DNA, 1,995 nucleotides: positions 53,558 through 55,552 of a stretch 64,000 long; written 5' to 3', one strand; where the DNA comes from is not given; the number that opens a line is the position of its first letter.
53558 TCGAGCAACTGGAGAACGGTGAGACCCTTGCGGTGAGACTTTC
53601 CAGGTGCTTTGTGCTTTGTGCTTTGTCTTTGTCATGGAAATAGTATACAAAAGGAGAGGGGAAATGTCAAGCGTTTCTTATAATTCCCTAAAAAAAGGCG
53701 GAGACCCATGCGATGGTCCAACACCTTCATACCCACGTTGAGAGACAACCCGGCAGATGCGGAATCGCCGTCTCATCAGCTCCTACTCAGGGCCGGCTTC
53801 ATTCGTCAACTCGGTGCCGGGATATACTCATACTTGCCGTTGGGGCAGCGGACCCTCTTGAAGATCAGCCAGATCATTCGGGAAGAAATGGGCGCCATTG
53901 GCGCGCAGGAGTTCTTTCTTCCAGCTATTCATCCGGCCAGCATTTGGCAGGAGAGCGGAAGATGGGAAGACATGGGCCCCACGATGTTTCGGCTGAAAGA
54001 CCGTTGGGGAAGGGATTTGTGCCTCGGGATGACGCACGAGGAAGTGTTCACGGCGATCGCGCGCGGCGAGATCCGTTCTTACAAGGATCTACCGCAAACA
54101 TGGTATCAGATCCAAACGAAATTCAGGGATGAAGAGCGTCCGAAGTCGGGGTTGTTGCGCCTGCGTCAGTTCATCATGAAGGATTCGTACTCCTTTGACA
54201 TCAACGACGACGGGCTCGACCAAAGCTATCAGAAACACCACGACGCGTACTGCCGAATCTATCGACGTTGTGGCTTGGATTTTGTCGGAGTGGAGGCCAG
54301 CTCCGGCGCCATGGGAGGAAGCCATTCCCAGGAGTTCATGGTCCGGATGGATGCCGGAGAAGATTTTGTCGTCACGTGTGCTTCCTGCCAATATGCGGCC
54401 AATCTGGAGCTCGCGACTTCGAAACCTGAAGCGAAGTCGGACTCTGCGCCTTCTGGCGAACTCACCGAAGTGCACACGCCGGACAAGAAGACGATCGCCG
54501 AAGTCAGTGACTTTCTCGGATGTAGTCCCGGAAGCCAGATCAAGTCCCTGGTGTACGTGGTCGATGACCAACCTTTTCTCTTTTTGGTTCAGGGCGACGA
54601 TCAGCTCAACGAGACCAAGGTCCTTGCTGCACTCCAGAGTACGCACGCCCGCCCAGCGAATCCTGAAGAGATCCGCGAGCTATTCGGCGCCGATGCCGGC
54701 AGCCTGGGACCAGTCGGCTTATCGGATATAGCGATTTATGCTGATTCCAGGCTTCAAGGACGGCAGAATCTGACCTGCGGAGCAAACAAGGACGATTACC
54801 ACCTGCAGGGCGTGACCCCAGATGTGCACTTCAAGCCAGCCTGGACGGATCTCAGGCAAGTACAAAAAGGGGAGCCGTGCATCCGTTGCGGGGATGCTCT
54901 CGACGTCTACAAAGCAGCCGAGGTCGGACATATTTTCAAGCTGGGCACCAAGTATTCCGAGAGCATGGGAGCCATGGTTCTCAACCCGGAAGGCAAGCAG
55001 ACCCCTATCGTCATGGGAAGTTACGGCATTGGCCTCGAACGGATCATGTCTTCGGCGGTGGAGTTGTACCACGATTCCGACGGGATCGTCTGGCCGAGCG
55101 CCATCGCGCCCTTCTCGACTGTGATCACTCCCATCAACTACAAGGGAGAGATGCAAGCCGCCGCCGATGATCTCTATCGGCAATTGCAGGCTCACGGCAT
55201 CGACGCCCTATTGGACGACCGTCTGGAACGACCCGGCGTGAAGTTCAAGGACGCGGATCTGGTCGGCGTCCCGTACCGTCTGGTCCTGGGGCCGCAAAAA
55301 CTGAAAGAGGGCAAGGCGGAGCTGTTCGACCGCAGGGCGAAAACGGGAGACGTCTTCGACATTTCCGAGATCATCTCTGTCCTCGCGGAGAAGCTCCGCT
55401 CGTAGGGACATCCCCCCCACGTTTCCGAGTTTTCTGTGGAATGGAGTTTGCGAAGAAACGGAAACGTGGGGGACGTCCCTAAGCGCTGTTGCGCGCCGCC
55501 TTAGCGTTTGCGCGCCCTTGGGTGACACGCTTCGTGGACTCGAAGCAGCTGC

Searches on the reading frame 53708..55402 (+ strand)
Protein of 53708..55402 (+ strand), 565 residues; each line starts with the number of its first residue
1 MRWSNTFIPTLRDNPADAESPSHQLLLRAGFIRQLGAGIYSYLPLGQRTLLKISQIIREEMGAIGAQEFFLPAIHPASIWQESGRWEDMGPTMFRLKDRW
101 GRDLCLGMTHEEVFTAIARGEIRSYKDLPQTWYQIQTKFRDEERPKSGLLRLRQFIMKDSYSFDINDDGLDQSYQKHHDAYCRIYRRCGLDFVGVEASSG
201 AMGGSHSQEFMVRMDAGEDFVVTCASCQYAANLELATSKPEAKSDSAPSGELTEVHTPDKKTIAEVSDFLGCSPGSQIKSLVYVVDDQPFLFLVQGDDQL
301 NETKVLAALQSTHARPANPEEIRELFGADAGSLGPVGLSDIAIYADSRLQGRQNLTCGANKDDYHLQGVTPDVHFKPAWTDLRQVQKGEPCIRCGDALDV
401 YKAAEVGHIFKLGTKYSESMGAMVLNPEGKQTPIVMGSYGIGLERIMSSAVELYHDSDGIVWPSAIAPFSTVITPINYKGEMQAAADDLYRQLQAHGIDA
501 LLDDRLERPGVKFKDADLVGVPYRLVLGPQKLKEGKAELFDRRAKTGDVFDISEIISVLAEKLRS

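Call 58: find_encoding_contigs(protein=window:53708-55402:+, flank=4000, max_places=6)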
Protein window:53708-55402:+ (565 aa): no gene with exactly this product is on record in the collection.
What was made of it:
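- Tried and rejected: Empty site: an exact look-up of the neighbouring ProS protein found no record (call 58).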

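Call 86: search_protein_families(library=pfam, proteins=[window:53708-55402:+], max_evalue=0.001)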
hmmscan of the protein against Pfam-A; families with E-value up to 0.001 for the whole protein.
window:53708-55402:+ (565 aa): 3 families
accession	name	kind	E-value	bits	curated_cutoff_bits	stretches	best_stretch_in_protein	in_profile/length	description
PF00587.30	tRNA-synt_2b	-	1.1e-30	107.4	29.3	1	94-452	1-177/179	tRNA synthetase class II core domain (G, H, P, S and T)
PF04073.20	tRNA_edit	-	2.4e-26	92.7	25.5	1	257-372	1-119/123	Aminoacyl-tRNA editing domain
PF03129.25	HGTP_anticodon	-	1.4e-18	67.2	21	1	472-561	3-93/94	Anticodon binding domain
